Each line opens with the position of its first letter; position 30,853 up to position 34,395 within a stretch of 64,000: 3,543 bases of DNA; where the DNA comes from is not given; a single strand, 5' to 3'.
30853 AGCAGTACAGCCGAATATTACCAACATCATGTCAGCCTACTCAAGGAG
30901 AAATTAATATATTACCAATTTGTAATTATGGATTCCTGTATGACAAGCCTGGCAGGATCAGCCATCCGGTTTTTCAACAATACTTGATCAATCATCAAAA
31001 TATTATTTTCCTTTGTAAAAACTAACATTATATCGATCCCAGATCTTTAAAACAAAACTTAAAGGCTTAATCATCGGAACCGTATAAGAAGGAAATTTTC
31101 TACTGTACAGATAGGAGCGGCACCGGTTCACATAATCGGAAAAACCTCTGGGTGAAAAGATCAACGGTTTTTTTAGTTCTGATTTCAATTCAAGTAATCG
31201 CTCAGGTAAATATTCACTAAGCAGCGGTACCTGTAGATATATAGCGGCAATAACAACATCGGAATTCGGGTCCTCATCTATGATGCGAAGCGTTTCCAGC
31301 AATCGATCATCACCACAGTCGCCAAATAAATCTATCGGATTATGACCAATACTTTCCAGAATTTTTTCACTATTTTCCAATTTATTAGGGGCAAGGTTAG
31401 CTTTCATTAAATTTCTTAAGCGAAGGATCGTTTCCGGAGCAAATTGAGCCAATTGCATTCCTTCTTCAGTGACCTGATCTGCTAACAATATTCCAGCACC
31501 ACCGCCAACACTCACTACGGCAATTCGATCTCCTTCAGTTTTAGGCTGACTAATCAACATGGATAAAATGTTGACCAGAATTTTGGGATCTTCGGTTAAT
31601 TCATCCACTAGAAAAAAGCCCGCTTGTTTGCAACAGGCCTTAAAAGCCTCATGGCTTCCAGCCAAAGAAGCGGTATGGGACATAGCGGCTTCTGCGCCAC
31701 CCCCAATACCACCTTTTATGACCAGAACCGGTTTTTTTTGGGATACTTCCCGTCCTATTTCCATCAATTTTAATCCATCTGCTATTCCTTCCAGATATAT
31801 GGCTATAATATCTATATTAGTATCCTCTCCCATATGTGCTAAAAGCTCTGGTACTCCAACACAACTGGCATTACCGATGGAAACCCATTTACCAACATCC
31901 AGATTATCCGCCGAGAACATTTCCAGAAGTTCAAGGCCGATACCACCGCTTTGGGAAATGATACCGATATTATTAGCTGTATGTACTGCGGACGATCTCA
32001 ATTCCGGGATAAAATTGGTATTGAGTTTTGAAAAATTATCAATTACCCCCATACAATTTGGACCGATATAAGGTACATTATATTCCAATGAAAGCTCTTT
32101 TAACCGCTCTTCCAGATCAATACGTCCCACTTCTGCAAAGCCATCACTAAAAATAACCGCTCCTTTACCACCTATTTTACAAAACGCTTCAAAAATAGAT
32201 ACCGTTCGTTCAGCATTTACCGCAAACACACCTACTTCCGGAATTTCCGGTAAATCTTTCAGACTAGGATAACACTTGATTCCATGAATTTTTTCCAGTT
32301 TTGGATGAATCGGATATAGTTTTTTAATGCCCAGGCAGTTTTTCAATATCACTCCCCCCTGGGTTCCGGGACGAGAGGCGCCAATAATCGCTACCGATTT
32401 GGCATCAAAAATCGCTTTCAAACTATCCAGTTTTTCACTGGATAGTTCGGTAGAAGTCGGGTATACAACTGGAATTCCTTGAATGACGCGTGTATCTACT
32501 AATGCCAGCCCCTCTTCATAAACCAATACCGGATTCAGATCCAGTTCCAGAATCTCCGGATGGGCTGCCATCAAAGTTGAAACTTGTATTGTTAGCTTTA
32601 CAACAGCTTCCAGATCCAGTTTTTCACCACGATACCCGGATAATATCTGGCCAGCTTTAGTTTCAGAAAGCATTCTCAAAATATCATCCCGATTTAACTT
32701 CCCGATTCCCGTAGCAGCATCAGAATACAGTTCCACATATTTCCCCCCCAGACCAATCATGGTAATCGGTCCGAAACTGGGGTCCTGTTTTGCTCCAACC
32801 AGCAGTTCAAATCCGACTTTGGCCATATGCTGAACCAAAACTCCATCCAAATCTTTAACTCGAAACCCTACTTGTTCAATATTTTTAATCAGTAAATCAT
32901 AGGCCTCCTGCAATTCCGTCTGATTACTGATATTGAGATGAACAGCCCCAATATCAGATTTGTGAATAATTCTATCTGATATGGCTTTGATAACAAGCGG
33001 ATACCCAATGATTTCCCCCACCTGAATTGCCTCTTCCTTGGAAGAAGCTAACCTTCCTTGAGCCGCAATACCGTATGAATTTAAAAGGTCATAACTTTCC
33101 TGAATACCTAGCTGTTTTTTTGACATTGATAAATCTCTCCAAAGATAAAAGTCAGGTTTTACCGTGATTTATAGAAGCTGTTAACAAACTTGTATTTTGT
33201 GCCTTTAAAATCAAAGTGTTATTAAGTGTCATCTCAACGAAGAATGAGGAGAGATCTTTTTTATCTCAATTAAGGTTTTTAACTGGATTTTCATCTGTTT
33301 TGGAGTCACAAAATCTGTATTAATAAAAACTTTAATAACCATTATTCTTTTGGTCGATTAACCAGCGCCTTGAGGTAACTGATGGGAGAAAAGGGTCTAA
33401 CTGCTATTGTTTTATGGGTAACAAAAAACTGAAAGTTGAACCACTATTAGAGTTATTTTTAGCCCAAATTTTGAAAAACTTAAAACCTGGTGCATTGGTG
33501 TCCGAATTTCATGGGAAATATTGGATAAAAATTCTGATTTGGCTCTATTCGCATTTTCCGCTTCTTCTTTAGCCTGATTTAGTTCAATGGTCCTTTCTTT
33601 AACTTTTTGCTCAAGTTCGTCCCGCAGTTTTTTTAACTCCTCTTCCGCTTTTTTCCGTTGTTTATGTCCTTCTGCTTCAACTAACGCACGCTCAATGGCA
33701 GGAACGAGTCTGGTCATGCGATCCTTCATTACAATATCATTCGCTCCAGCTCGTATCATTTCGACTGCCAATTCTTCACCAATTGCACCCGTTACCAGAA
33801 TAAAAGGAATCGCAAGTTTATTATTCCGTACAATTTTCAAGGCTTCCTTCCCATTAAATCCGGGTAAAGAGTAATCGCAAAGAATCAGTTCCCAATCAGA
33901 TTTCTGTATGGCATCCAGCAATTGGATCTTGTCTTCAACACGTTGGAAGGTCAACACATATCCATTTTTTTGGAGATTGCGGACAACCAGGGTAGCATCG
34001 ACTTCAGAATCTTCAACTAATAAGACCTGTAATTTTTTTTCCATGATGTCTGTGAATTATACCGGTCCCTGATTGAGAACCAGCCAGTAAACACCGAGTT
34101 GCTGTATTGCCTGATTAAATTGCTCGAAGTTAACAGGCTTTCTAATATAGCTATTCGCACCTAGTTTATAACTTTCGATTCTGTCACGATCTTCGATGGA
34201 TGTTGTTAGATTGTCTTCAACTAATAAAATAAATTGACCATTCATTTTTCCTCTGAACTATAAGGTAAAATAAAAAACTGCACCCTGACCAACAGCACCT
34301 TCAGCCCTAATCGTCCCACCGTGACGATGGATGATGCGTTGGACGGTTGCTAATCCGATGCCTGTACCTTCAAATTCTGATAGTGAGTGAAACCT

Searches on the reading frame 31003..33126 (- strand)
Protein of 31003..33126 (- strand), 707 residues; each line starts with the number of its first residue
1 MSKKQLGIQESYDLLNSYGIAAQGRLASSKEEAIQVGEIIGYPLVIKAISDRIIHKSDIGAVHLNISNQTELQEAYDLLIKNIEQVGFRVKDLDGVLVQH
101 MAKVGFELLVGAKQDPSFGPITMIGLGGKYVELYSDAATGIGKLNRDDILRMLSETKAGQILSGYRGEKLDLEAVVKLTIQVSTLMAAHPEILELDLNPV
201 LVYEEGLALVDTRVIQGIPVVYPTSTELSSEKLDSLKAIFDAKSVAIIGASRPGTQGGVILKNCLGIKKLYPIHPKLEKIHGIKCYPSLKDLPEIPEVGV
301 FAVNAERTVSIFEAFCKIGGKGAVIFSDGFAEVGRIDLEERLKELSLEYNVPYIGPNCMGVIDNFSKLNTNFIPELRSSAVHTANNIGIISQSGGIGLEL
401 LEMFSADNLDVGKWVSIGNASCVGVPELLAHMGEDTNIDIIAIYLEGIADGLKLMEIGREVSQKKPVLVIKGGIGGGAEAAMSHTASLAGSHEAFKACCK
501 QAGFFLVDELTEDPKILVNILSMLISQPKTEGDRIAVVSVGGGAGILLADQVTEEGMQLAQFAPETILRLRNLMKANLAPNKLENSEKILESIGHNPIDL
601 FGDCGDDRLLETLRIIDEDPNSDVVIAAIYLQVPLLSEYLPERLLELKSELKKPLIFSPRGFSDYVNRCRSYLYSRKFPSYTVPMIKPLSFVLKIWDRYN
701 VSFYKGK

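Call 32: find_homologous_proteins(query=window:31003-33126:-, max_evalue=1e-50)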
Query window:31003-33126:- (707 aa): 5844 proteins with E <= 1e-50 among 8000 candidates; the best 120 are listed.
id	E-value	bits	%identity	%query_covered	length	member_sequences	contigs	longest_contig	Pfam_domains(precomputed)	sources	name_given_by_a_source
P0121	0.0e+0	1561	100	100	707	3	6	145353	PF02629.26,PF13607.12,PF13549.12,PF13380.13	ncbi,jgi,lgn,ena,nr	ncbi:MAG: CoA-binding protein [Deltaproteobacteria bacterium]|jgi:acyl-CoA synthetase (NDP forming)|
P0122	0.0e+0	1398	89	100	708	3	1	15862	PF02629.26,PF13607.12,PF13549.12,PF13380.13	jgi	jgi:acyl-CoA synthetase (NDP forming)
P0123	0.0e+0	1189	75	99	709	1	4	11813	PF02629.26,PF13607.12,PF13549.12,PF13380.13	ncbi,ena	-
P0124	0.0e+0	1115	71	99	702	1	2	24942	PF02629.26,PF13607.12,PF13549.12,PF13380.13,PF19045.5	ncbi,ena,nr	ncbi:MAG: acetate--CoA ligase family protein [Candidatus Aminicenantes bacterium]|nr:acetate--CoA li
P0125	0.0e+0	1111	70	99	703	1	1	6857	PF02629.26,PF13607.12,PF13549.12,PF13380.13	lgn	-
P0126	0.0e+0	1088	68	99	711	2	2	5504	PF02629.26,PF13607.12,PF13549.12,PF13380.13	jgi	jgi:acyl-CoA synthetase (NDP forming)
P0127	0.0e+0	1072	68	99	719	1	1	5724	PF02629.26,PF13607.12,PF13549.12,PF13380.13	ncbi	-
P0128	0.0e+0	1072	68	99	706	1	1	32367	PF02629.26,PF13607.12,PF13549.12,PF13380.13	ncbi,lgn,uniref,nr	ncbi:acetate--CoA ligase family protein [Desulforhopalus singaporensis]|uniref:Acyl-CoA synthetase (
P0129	0.0e+0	1069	69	99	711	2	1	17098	PF02629.26,PF13607.12,PF13549.12,PF13380.13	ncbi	-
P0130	0.0e+0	1068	68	99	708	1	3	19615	PF02629.26,PF13607.12,PF13549.12,PF13380.13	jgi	jgi:3-hydroxypropionyl-CoA synthetase (ADP-forming)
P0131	0.0e+0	1068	65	99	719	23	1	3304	PF02629.26,PF13607.12,PF13549.12,PF13380.13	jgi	-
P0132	0.0e+0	1067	67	99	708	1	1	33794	PF02629.26,PF13607.12,PF13549.12,PF13380.13,PF19045.5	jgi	jgi:acyl-CoA synthetase (NDP forming)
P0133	0.0e+0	1053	67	99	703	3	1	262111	PF02629.26,PF13607.12,PF13549.12,PF13380.13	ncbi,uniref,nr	ncbi:CoA-binding protein [Desulfopila sp. IMCC35006]|uniref:acetate--CoA ligase family protein n=1 T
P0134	0.0e+0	1052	67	99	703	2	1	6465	PF02629.26,PF13607.12,PF13549.12,PF13380.13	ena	-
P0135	0.0e+0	1052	67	99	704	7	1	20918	PF02629.26,PF13607.12,PF13549.12,PF13380.13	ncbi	ncbi:acetate--CoA ligase family protein [Acidobacteriota bacterium]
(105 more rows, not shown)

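Call 33: find_encoding_contigs(protein=P0122, flank=8000, max_places=4)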
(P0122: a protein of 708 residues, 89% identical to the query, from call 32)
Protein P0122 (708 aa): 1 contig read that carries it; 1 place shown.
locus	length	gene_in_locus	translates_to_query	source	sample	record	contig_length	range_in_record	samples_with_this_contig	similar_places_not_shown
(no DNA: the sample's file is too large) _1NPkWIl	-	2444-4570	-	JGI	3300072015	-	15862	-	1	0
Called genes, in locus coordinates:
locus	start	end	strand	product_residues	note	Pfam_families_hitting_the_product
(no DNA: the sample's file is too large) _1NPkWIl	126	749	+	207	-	PF00892:EamA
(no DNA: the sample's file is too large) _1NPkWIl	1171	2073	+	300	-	PF00753:Lactamase_B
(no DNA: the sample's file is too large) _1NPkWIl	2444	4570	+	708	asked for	PF13549:ATP-grasp_5, PF02629:CoA_binding, PF13380:CoA_binding_2, PF13607:Succ_CoA_lig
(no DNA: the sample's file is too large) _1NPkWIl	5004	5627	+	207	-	PF01618:MotA_ExbB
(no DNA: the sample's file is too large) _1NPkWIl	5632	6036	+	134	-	PF02472:ExbD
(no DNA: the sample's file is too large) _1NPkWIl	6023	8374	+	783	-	-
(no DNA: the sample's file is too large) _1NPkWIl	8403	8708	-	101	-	PF10719:ComFB (weak)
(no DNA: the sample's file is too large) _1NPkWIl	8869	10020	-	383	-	PF00155:Aminotran_1_2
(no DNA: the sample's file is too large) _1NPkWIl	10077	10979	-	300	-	PF00701:DHDPS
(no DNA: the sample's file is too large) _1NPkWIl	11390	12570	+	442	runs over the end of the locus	PF13638:PIN_4, PF02562:PhoH, PF13604:AAA_30 (faint), PF13245:AAA_19 (faint)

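Call 34: find_encoding_contigs(protein=P0121, flank=6000, max_places=10)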
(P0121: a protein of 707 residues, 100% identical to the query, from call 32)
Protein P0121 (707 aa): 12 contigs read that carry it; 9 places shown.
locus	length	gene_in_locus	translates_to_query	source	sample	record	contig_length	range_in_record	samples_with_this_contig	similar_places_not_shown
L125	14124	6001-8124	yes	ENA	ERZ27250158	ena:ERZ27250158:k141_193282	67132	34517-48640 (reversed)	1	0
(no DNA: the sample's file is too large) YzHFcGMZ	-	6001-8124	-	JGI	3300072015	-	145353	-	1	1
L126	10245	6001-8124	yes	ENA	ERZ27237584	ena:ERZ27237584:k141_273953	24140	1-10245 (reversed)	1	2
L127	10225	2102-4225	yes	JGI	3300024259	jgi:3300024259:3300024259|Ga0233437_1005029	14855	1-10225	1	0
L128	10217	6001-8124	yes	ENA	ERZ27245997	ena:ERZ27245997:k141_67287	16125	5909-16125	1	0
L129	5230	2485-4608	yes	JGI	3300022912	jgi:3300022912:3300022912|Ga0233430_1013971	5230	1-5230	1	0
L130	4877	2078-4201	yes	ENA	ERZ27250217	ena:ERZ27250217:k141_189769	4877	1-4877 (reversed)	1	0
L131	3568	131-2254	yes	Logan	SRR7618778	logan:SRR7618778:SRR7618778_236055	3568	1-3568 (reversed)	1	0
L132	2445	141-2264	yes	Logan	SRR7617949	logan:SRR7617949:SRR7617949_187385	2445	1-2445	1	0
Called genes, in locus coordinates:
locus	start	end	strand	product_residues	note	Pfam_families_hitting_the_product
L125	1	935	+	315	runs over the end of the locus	PF00226:DnaJ, PF01556:DnaJ_C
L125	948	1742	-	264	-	PF03781:FGE-sulfatase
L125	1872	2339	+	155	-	PF00583:Acetyltransf_1, PF13673:Acetyltransf_10 (weak)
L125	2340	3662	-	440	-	PF07690:MFS_1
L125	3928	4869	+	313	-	PF00512:HisKA, PF02518:HATPase_c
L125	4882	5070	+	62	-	-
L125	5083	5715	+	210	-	PF00072:Response_reg, PF00512:HisKA (weak)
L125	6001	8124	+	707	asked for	PF13549:ATP-grasp_5, PF02629:CoA_binding, PF13380:CoA_binding_2, PF13607:Succ_CoA_lig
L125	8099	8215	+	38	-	-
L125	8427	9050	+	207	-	PF01618:MotA_ExbB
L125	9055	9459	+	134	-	PF02472:ExbD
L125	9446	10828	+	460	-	-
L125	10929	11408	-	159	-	PF01202:SKI, PF13207:AAA_17 (weak)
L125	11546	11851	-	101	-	PF10719:ComFB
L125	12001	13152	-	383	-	PF00155:Aminotran_1_2, PF01041:DegT_DnrJ_EryC1 (weak), PF01053:Cys_Met_Meta_PP (weak)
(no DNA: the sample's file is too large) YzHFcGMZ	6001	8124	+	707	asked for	PF13549:ATP-grasp_5, PF02629:CoA_binding, PF13380:CoA_binding_2, PF13607:Succ_CoA_lig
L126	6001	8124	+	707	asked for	PF13549:ATP-grasp_5, PF02629:CoA_binding, PF13380:CoA_binding_2, PF13607:Succ_CoA_lig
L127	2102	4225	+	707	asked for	PF13549:ATP-grasp_5, PF02629:CoA_binding, PF13380:CoA_binding_2, PF13607:Succ_CoA_lig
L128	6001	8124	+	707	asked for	PF13549:ATP-grasp_5, PF02629:CoA_binding, PF13380:CoA_binding_2, PF13607:Succ_CoA_lig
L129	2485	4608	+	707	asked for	PF13549:ATP-grasp_5, PF02629:CoA_binding, PF13380:CoA_binding_2, PF13607:Succ_CoA_lig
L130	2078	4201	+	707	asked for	PF13549:ATP-grasp_5, PF02629:CoA_binding, PF13380:CoA_binding_2, PF13607:Succ_CoA_lig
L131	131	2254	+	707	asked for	PF13549:ATP-grasp_5, PF02629:CoA_binding, PF13380:CoA_binding_2, PF13607:Succ_CoA_lig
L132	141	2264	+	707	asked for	PF13549:ATP-grasp_5, PF02629:CoA_binding, PF13380:CoA_binding_2, PF13607:Succ_CoA_lig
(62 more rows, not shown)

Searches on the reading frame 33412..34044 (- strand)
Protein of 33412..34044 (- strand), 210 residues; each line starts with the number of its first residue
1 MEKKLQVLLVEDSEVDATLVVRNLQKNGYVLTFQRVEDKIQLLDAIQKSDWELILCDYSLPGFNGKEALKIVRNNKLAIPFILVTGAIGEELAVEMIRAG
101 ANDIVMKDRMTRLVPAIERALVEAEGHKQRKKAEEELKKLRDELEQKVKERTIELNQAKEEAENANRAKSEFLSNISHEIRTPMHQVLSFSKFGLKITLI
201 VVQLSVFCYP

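Call 6: search_protein_families(library=pfam, proteins=[window:33412-34044:-], max_evalue=0.01)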
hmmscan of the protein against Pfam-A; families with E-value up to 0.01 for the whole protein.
window:33412-34044:- (210 aa): 4 families
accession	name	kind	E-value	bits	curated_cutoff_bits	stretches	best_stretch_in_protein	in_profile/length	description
PF00072.30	Response_reg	-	4.6e-17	62.6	30.2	1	7-116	1-109/111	Response regulator receiver domain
PF00512.31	HisKA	-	2.2e-06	28.1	26.9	1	168-193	1-26/66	His Kinase A (phospho-acceptor) domain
PF12699.13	phiKZ_IP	-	0.0033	17.1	27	1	125-190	308-373/387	phiKZ-like phage internal head proteins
PF21069.2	Csx12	-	0.0047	16.2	27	1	131-199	129-193/594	CRISPR-associated endonuclease Cas9 alpha-helical lobe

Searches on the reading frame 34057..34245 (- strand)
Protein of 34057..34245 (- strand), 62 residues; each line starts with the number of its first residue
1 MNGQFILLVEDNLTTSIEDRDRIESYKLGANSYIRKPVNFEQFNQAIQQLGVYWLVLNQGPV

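Call 6: search_protein_families(library=pfam, proteins=[window:34057-34245:-], max_evalue=0.01)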
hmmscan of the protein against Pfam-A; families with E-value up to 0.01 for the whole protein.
window:34057-34245:- (62 aa): 1 family
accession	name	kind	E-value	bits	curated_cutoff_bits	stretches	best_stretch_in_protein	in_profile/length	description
PF00072.30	Response_reg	-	0.0022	18.6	30.2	1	13-48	76-111/111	Response regulator receiver domain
